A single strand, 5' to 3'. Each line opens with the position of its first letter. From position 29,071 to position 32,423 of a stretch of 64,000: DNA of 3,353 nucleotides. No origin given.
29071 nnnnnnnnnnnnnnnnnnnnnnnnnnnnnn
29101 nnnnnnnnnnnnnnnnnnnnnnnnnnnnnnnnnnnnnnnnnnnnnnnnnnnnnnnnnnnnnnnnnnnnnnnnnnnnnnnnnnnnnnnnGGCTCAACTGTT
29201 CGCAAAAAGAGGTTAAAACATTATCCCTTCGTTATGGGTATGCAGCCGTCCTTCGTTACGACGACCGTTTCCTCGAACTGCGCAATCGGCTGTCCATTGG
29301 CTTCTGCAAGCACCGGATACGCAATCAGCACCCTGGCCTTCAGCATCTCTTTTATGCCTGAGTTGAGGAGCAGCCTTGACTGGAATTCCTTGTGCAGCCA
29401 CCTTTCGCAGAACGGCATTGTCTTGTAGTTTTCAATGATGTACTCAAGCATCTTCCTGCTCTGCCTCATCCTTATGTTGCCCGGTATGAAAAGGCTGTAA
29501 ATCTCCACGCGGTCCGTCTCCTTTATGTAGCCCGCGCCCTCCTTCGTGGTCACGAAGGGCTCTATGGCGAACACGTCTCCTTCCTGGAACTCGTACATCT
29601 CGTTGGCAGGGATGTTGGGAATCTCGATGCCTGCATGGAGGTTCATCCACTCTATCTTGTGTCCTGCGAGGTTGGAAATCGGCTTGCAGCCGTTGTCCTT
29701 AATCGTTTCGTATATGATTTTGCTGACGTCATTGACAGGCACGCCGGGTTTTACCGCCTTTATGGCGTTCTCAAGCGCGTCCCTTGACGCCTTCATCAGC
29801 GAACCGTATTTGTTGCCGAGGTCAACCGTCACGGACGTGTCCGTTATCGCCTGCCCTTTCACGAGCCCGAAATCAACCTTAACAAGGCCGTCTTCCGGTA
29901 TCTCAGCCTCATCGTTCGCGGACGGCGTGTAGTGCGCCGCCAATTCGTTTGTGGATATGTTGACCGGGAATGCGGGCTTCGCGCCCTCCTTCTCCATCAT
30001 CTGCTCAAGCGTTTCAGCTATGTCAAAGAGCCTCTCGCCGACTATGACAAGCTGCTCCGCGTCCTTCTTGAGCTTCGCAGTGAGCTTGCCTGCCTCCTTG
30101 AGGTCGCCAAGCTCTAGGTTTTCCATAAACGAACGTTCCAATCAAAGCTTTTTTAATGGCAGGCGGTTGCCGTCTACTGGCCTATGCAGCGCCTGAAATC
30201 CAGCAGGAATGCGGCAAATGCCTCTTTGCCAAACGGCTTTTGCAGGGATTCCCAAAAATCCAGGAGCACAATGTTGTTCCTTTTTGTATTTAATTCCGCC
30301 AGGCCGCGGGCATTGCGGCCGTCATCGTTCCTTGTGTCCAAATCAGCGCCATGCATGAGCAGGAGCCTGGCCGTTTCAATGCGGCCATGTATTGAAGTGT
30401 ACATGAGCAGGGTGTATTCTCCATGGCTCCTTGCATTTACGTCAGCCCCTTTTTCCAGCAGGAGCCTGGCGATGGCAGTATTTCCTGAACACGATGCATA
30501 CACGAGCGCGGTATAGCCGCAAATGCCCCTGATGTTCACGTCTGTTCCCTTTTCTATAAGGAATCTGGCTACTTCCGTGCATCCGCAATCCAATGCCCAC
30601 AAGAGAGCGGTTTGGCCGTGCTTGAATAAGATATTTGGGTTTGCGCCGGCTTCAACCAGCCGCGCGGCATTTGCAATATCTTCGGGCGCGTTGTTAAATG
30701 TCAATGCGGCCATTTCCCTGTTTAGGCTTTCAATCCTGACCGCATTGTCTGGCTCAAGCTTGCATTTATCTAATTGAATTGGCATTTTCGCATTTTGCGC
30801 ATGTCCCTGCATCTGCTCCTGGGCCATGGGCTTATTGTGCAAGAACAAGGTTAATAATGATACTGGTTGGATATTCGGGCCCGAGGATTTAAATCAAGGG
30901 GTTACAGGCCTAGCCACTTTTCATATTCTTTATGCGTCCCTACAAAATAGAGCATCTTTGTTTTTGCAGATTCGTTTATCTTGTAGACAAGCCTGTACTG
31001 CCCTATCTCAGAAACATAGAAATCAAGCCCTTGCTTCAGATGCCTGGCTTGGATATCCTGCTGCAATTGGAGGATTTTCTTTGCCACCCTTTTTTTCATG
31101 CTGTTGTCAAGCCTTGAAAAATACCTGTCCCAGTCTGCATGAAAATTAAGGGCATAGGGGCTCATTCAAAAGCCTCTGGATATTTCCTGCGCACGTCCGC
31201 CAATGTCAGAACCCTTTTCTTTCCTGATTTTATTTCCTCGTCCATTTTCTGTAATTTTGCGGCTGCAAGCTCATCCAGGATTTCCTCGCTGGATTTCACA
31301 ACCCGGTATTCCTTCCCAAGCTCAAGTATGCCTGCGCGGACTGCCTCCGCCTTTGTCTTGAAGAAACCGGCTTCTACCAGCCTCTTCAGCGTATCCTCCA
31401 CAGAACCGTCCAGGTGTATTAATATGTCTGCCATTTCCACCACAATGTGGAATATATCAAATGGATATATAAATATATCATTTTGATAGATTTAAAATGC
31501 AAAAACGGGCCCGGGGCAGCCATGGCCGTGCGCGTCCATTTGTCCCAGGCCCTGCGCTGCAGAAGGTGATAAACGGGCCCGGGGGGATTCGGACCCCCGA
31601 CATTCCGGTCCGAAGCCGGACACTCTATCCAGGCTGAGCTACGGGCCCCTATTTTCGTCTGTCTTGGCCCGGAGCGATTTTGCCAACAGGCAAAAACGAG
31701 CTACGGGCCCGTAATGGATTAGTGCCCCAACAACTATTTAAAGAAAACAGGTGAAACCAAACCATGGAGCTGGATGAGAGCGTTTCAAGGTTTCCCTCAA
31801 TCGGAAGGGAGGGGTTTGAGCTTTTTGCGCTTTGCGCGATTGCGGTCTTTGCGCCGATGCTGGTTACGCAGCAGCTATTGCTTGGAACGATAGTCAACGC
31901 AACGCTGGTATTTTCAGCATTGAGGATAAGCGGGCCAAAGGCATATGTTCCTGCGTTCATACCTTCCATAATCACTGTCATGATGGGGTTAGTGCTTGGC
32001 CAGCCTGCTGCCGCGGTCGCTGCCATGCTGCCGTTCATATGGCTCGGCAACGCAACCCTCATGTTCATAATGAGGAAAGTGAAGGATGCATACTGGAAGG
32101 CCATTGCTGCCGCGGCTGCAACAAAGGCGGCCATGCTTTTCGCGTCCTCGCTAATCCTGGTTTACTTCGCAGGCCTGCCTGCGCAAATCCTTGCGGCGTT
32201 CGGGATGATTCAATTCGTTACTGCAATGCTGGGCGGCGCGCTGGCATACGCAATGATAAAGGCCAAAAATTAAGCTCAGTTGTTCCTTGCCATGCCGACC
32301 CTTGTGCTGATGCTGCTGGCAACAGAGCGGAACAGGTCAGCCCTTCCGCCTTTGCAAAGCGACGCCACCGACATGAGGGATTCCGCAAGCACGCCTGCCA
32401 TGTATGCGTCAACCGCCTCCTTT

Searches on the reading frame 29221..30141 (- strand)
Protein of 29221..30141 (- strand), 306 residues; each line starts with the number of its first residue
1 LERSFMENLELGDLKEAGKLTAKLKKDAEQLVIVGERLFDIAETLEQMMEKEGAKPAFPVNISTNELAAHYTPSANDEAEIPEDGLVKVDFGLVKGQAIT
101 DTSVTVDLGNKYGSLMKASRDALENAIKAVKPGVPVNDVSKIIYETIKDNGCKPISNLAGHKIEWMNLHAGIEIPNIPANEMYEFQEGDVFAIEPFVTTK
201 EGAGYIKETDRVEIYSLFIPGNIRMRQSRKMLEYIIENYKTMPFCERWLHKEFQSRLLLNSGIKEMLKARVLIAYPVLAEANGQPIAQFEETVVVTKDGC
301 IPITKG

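Call 3: search_protein_families(library=pfam, proteins=[window:29221-30141:-], max_evalue=0.01)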
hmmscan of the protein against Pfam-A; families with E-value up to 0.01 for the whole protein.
window:29221-30141:- (306 aa): 1 family
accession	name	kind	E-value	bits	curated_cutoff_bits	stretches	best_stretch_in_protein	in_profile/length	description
PF00557.29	Peptidase_M24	-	1.1e-29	104.2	23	1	14-213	3-205/208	Metallopeptidase family M24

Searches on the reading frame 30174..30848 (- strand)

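Call 3: search_protein_families(library=pfam, proteins=[window:30174-30848:-], max_evalue=0.01)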
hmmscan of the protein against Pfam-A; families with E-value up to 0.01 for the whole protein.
window:30174-30848:- (224 aa): 5 families
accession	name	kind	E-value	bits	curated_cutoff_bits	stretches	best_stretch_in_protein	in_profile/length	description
PF12796.13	Ank_2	-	1e-30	106.6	27.3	3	62-140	14-89/90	Ankyrin repeats (3 copies)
PF00023.36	Ank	-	1.6e-23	81.9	21.1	3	111-141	2-32/33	Ankyrin repeat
PF13637.12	Ank_4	-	1.8e-18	66.6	22.7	3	89-131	8-50/50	Ankyrin repeats (many copies)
PF13606.12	Ank_3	-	1.2e-16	59.3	22.3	2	77-106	1-30/30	Ankyrin repeat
PF13857.12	Ank_5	-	4.8e-16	59.1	27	3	64-118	1-56/56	Ankyrin repeats (many copies)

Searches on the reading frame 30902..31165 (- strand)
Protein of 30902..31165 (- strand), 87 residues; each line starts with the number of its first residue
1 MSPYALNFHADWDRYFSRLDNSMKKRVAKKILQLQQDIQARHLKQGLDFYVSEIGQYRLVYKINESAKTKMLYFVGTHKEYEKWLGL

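Call 57: search_protein_families(library=pfam, proteins=[window:30902-31165:-], max_evalue=10)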
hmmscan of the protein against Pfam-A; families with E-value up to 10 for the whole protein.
window:30902-31165:- (87 aa): 4 families
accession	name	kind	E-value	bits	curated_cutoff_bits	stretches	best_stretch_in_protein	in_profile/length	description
PF09907.15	HigB_toxin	-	1.2e-06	29.1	27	1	23-83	12-73/74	HigB_toxin, RelE-like toxic component of a toxin-antitoxin system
PF05016.21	ParE_toxin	-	9.8e-05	23.3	23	1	8-78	7-85/89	ParE toxin of type II toxin-antitoxin system, parDE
PF15781.12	ParE-like_toxin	-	0.031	14.7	28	1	13-80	8-81/87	ParE-like toxin of type II bacterial toxin-antitoxin system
PF25273.1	DUF7869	-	0.033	14.2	26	1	9-41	104-136/192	Domain of unknown function (DUF7869)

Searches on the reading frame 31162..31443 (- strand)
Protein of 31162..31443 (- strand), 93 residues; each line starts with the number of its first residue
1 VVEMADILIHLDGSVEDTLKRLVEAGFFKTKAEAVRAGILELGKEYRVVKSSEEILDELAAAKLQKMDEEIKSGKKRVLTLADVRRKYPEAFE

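Call 57: search_protein_families(library=pfam, proteins=[window:31162-31443:-], max_evalue=10)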
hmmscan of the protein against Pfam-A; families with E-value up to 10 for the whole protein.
window:31162-31443:- (93 aa): 2 families
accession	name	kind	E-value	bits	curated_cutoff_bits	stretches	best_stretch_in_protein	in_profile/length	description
PF22094.2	CED4_WHD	-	0.18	12.4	26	1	10-34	37-61/95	CED4, winged-helix domain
PF22039.1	HUTI_composite_bact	-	0.46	10.6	25.5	1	78-91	13-26/26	Imidazolonepropionase-like composite domain, bacteria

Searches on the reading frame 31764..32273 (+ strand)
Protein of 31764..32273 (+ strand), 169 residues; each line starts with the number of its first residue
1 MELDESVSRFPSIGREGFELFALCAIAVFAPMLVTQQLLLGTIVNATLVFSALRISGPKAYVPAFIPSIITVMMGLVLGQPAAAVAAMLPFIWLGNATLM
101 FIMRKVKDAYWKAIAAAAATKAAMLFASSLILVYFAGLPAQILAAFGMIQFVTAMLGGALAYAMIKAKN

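Call 3: search_protein_families(library=pfam, proteins=[window:31764-32273:+], max_evalue=0.01)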
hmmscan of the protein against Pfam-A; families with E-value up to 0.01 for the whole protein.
window:31764-32273:+ (169 aa): 0 families

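Call 4: search_protein_families(library=ncbifam, proteins=[window:31764-32273:+], max_evalue=0.01)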
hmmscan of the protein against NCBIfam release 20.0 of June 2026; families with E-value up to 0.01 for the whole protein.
window:31764-32273:+ (169 aa): 0 families

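Call 34: find_homologous_proteins(query=window:31764-32273:+, max_evalue=0.001)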
Query window:31764-32273:+ (169 aa): 8 proteins with E <= 0.001 among 1001 candidates.
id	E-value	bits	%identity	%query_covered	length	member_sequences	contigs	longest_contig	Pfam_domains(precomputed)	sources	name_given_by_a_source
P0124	2.7e-96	338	100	100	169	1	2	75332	-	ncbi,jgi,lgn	jgi:hypothetical protein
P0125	1.4e-74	267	81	100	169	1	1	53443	-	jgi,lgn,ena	-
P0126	1.5e-72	261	76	91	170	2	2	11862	-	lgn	-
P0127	1.7e-72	261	75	100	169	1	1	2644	-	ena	-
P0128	3.6e-68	246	70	99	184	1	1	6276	-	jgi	jgi:hypothetical protein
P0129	2.3e-66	241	74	93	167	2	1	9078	-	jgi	jgi:hypothetical protein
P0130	1.1e-65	238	69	99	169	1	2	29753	-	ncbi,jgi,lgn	jgi:hypothetical protein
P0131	1.5e-37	147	54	89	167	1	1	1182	-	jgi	jgi:hypothetical protein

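Call 44: predict_structure(alignment_id=A2)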
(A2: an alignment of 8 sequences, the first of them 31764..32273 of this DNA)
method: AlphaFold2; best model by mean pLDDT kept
length: 169 residues; sequences in the alignment: 8
mean_pLDDT: 71.3   pTM: 0.63
mean pLDDT of the five models: 71.3, 66.7, 62.3, 61.6, 60.1
residues with pLDDT >= 90: 0; 70-90: 94; 50-70: 58; < 50: 17
segments of 3 or more residues with pLDDT < 50: 1-14
pLDDT, mean of each block of 10 residues (from residue 1): 41 48 58 72 85 77 67 60 64 84 86 88 78 68 74 87 77
secondary structure, 60 per line:
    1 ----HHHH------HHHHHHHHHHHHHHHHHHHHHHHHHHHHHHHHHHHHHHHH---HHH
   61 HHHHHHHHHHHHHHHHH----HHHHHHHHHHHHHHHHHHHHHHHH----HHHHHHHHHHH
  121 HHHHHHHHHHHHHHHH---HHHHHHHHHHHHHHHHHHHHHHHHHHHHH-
elements in order: H5-8 H15-54 H58-77 H82-105 H110-136 H140-168

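Call 46: fold_search(model_id=the predicted structure, library=pdb)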
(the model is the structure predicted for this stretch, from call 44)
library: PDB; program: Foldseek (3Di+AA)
matches with E <= 10: 189; with E <= 0.001: 0
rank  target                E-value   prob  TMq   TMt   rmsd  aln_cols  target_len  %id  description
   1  5edl                  4.2e-01  0.82  0.43  0.38   9.9       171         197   17  Crystal structure of an S-component of ECF transporter (released 2016-08-17)
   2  6q4n_A                6.2e-01  0.23  0.22  0.06   9.5       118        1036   16  Fusidic acid bound AcrB_V340A (released 2019-11-13)
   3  6zo5_A                6.5e-01  0.21  0.23  0.06   9.4       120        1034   16  Fusidic acid binding to the TM1/TM2 groove of AcrB-G619P_G621P (released 2021-05-19)
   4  4ziw_A                1.1e+00  0.18  0.22  0.06   9.4       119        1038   16  Crystal structure of AcrB deletion mutant in P21 space group (released 2016-07-27)
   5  5kc0                  1.1e+00  0.75  0.49  0.49   9.7       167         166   12  Crystal structure of TmRibU, hexagonal crystal form (released 2016-06-29)
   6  6zo7_B                1.1e+00  0.16  0.22  0.06   9.3       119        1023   14  3-Formylrifamycin SV binding to the access pocket of AcrB-G619P L and T protomer (released 2021-05-19)
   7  7rr8_A                1.1e+00  0.16  0.23  0.06   9.1       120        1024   13  Multidrug efflux pump subunit AcrB (released 2022-08-17)
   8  6z12_C                1.3e+00  0.14  0.22  0.07   9.0       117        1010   13  Salmonella AcrB solubilised in the SMA copolymer (released 2020-07-22)
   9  6nzi                  1.9e+00  0.11  0.21  0.07   9.2       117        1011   14  Low resolution crystal structure of the bacterial multidrug efflux transporter AcrB in the presence of cadmium (released 2019-02-27)
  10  8qz2_B                2.0e+00  0.08  0.20  0.16  15.7       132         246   17  Crystal structure of human two pore domain potassium ion channel TREK-2 (K2P10.1) in complex with an inhibitory nanobo (released 2024-05-29)
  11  9fhg_B                2.1e+00  0.13  0.23  0.06   9.2       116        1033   16  Crystallographic structure of AcrB V612N in LTO state (released 2025-06-11)
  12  6pis_A                2.1e+00  0.08  0.21  0.17  15.7       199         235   11  Mouse two pore domain K+ channel TRAAK (K2P4.1) - Fab complex structure (released 2019-12-25)
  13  6q4p_B                2.2e+00  0.13  0.24  0.06   9.2       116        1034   15  Fusidic acid bound AcrB_N298A (released 2019-11-13)
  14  7oul_B                2.2e+00  0.13  0.23  0.06   9.2       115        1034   14  BDM88832 inhibitor bound to the transmembrane domain of AcrB-R971A (released 2021-12-29)
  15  1wy1_B                2.6e+00  0.14  0.27  0.30  11.7       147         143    8  Crystal Structure of the PH0671 protein from Pyrococcus horikoshii OT3 (released 2005-02-22)
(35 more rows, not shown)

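Call 57: search_protein_families(library=pfam, proteins=[window:31764-32273:+], max_evalue=10)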
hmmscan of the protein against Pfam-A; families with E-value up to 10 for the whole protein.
window:31764-32273:+ (169 aa): 0 families

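Call 73: search_solved_structures(query=A2, max_evalue=10, show_alignments=2)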
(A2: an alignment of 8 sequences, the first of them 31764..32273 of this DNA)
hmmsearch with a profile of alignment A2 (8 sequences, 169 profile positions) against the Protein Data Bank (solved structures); distinct sequences matched with E-value up to 10: 0.

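Call 74: search_protein_families(library=ncbifam, proteins=[window:31764-32273:+, P0128, P0131], max_evalue=10)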
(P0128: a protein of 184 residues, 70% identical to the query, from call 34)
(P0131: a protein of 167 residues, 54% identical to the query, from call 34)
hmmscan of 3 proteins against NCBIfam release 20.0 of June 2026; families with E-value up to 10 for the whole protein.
window:31764-32273:+ (169 aa): 0 families

P0128 (184 aa): 0 families

P0131 (167 aa): 0 families

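Call 75: search_protein_representatives(protein=window:31764-32273:+)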
Query: 169 residues. Proteins with E-value up to 0.001 (for the whole library): 439; up to 1e-10: 114; up to 1e-30: 1. The best 150 are listed.
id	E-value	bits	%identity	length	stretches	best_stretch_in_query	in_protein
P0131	4.8e-38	147.0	54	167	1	13-168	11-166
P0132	2.3e-30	122.1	46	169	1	8-163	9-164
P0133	2.2e-23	99.5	37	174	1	20-166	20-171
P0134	1.7e-20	90.0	37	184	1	26-168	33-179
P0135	1.8e-19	86.8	38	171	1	15-161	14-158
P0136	2.0e-19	86.6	43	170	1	20-160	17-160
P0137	3.8e-19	85.7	38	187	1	16-167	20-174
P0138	6.3e-19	85.0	36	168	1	16-167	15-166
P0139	1.0e-18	84.3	37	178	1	16-166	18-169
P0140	2.6e-18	83.0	44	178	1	13-161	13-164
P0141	2.7e-18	82.9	36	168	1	21-165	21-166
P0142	2.9e-18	82.8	38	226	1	19-167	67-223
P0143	3.6e-18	82.6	38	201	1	20-162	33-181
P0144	3.8e-18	82.4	40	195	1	26-164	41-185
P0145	5.3e-18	82.0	34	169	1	15-167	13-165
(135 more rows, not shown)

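Call 77: search_protein_families(library=pfam, alignment_id=A4, max_evalue=0.1)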
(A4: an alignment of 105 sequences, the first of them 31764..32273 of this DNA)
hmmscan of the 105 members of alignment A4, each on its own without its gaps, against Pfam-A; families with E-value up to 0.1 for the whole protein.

A. member 1, window:31764-32273:+ (169 aa): 0 families

B. families by the number of members that match (of 105 scanned): 10 families
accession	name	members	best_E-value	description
PF12822.12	ECF_trnsprt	5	0.0029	ECF transporter, substrate-specific component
PF25487.1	ETR1_N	1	0.0075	Ethylene receptor 1-like, N-terminal domain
PF01925.25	TauE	1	0.017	Sulfite exporter TauE/SafE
PF12129.13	PHTF1-2_N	1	0.021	Homeodomain containing protein PHTF1/2, N-terminal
PF23465.1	DUF7131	1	0.022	Domain of unknown function (DUF7131)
PF12670.12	DUF3792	1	0.026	Protein of unknown function (DUF3792)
PF08039.16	Mit_proteolip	1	0.03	Mitochondrial proteolipid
PF08370.16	PDR_assoc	1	0.034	Plant PDR ABC transporter associated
PF20794.3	bPH_7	1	0.038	Bacterial PH domain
PF02592.20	Vut_1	1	0.039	Putative vitamin uptake transporter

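Call 78: search_solved_structures(query=A4, max_evalue=10, show_alignments=2)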
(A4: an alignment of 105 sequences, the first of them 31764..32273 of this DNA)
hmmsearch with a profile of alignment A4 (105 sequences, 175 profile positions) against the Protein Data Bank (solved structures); distinct sequences matched with E-value up to 10: 3.
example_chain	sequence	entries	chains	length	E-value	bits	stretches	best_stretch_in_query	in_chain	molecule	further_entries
8xls_I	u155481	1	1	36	2.9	10.9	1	64-89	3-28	Photosystem I reaction center subunit VIII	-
8zeh_i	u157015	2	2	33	3.5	10.6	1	65-89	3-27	Photosystem I reaction center subunit VIII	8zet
6l4u_I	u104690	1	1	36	3.8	10.5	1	64-89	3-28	Photosystem I reaction center subunit VIII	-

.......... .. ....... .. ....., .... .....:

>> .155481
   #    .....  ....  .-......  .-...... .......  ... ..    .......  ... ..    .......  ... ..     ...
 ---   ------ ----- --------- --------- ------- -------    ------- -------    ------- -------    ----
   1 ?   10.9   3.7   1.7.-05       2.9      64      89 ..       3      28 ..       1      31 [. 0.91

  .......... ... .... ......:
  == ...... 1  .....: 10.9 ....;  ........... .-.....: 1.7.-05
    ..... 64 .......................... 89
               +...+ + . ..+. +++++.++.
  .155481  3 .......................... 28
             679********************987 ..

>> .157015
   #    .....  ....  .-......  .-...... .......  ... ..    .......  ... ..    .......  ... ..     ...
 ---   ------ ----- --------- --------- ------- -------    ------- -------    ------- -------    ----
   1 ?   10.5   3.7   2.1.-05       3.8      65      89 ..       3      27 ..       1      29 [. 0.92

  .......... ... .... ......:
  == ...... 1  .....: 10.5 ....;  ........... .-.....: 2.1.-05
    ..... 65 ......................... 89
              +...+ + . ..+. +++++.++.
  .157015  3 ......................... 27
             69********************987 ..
